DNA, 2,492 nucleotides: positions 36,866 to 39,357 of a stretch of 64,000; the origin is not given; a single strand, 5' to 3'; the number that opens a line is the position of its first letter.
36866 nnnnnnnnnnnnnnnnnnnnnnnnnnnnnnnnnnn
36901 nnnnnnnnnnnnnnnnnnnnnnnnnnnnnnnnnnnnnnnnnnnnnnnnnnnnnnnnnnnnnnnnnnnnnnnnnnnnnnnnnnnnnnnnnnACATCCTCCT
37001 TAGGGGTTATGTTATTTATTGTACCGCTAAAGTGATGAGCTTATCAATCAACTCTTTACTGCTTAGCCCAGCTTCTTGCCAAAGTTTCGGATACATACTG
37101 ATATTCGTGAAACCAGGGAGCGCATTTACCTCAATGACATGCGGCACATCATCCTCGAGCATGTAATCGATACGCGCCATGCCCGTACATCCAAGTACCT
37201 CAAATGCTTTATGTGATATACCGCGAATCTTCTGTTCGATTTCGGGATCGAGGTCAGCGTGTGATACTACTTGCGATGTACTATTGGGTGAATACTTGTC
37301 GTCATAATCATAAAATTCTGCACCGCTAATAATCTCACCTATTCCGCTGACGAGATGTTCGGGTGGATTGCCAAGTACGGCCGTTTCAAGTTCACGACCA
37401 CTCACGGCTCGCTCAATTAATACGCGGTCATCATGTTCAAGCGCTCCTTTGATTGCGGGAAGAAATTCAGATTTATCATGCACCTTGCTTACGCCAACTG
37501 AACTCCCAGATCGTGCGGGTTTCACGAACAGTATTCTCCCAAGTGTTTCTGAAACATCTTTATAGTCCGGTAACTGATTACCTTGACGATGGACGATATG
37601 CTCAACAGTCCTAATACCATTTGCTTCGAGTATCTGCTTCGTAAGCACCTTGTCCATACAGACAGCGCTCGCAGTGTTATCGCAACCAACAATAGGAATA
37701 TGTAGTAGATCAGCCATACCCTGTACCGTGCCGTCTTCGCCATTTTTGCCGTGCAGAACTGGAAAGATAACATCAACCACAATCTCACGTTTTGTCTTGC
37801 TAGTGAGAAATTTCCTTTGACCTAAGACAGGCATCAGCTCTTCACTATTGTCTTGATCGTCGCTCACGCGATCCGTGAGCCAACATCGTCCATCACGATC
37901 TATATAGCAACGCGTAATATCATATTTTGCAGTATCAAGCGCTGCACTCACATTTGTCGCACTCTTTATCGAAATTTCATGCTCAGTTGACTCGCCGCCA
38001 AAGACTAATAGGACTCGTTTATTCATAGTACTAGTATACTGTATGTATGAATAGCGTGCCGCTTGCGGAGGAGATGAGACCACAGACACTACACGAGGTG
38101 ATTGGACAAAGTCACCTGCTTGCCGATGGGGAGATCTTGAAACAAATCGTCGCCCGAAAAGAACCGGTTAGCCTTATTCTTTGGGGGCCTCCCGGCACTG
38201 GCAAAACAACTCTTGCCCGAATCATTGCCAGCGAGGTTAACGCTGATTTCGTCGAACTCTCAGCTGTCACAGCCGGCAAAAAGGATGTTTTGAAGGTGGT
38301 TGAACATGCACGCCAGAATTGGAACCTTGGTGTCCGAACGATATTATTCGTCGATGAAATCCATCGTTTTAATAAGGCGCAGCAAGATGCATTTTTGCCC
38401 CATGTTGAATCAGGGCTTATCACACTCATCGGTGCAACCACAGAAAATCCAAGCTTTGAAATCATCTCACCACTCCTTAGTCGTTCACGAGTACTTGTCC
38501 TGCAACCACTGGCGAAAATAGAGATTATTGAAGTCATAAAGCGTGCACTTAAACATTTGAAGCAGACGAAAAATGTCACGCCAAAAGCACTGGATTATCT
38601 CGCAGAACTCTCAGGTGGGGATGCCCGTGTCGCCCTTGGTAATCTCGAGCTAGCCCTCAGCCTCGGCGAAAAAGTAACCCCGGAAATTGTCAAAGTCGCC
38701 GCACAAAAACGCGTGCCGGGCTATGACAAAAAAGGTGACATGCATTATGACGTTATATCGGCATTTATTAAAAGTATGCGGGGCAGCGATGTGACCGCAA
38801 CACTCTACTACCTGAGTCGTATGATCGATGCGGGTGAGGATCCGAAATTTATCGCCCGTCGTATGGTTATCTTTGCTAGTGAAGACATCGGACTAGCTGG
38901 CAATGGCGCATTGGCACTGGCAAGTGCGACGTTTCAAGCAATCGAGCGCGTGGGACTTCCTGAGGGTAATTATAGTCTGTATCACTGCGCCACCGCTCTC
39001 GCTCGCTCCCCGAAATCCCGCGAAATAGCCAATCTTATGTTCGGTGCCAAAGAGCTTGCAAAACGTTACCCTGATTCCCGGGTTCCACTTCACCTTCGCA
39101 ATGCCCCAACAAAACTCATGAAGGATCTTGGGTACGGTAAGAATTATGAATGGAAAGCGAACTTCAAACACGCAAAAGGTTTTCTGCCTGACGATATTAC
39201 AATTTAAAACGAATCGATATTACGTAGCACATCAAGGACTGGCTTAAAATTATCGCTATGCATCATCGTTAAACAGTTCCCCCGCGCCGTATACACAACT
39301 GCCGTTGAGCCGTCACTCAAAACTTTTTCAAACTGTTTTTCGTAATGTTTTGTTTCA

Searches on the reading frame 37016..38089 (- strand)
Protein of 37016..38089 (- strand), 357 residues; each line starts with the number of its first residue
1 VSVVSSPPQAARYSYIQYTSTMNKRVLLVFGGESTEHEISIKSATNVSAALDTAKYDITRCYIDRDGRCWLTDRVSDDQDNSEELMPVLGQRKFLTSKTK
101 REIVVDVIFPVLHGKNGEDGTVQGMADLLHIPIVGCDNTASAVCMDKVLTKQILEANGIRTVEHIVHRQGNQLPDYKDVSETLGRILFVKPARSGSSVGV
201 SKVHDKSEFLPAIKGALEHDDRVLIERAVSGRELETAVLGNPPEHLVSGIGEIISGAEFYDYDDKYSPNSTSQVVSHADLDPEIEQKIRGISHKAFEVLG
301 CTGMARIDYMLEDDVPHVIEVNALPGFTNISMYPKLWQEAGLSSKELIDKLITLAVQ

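Call 74: search_protein_families(library=pfam, proteins=[window:37016-38089:-], max_evalue=0.001)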
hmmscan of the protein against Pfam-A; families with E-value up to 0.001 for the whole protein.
window:37016-38089:- (357 aa): 6 families
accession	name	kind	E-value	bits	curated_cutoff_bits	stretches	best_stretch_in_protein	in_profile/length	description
PF07478.18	Dala_Dala_lig_C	-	5.1e-58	196.4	24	1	154-353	2-204/204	D-ala D-ala ligase C-terminus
PF01820.27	Dala_Dala_lig_N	-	1.4e-31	109.9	34.6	1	25-136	1-121/121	D-ala D-ala ligase N-terminus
PF02655.19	ATP-grasp_3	-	1.8e-06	28.5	23.2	1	146-323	3-155/160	ATP-grasp domain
PF02786.22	CPSase_L_D2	-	0.00011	22.3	19.8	1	146-323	1-178/211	Carbamoyl-phosphate synthase L chain, ATP binding domain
PF14397.11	ATPgrasp_ST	-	0.00019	21.2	31.4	0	142-207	17-85/278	Sugar-transfer associated ATP-grasp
PF02222.28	ATP-grasp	-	0.00045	20.3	27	0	153-315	2-153/179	ATP-grasp domain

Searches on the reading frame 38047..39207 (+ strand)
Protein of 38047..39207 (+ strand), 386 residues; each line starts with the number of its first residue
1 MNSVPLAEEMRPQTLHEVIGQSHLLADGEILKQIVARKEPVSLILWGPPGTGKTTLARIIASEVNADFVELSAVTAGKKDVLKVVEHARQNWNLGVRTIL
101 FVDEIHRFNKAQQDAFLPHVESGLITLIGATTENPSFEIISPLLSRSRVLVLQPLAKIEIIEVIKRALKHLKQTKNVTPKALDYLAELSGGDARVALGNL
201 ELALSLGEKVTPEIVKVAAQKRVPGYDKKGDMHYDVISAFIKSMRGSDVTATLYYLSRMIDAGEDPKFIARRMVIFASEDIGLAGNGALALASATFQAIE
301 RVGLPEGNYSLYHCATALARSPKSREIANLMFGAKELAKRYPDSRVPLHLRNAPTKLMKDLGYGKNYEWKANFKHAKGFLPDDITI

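Call 74: search_protein_families(library=pfam, proteins=[window:38047-39207:+], max_evalue=0.001)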
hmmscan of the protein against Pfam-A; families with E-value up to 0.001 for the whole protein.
window:38047-39207:+ (386 aa): 14 families
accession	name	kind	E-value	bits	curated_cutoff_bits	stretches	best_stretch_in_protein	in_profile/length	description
PF12002.13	MgsA_C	-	2.8e-45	154.7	27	1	246-376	1-131/167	MgsA AAA+ ATPase C terminal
PF16193.11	AAA_assoc_2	-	4.7e-23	81.7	34.3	1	176-245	6-81/81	AAA C-terminal domain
PF00004.35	AAA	-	5.2e-18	66.2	21.2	1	43-149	1-125/131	ATPase family associated with various cellular activities (AAA)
PF05496.18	RuvB_N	-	1.6e-16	60.9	27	1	10-127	1-115/159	Holliday junction DNA helicase RuvB P-loop domain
PF13191.12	AAA_16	-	1.2e-05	26.3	32.6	1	33-67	17-51/167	AAA ATPase domain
PF07728.20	AAA_5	-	1.4e-05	25.6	22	1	43-121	2-91/139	AAA domain (dynein-related subfamily)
PF13401.12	AAA_22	-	3.5e-05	24.6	27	0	42-71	7-39/130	AAA domain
PF00158.32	Sigma54_activat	-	3.8e-05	23.9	20.2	0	98-134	95-131/168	Sigma-54 interaction domain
PF05673.19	DUF815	-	5e-05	23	23.8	1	7-110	22-120/249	Protein of unknown function (DUF815)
PF01078.27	Mg_chelatase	-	6.2e-05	22.9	20.3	0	41-62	23-44/207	Magnesium chelatase, subunit ChlI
PF20720.3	nSTAND3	-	0.00013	22.2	27.2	1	42-105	19-74/155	Novel STAND NTPase 3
PF14532.12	Sigma54_activ_2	-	0.00014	22.6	25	1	31-117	14-90/138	Sigma-54 interaction domain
PF13173.12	AAA_14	-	0.00074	20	27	0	43-156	5-124/129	AAA domain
PF00005.33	ABC_tran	-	0.00076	20.5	25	0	43-194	14-115/137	ABC transporter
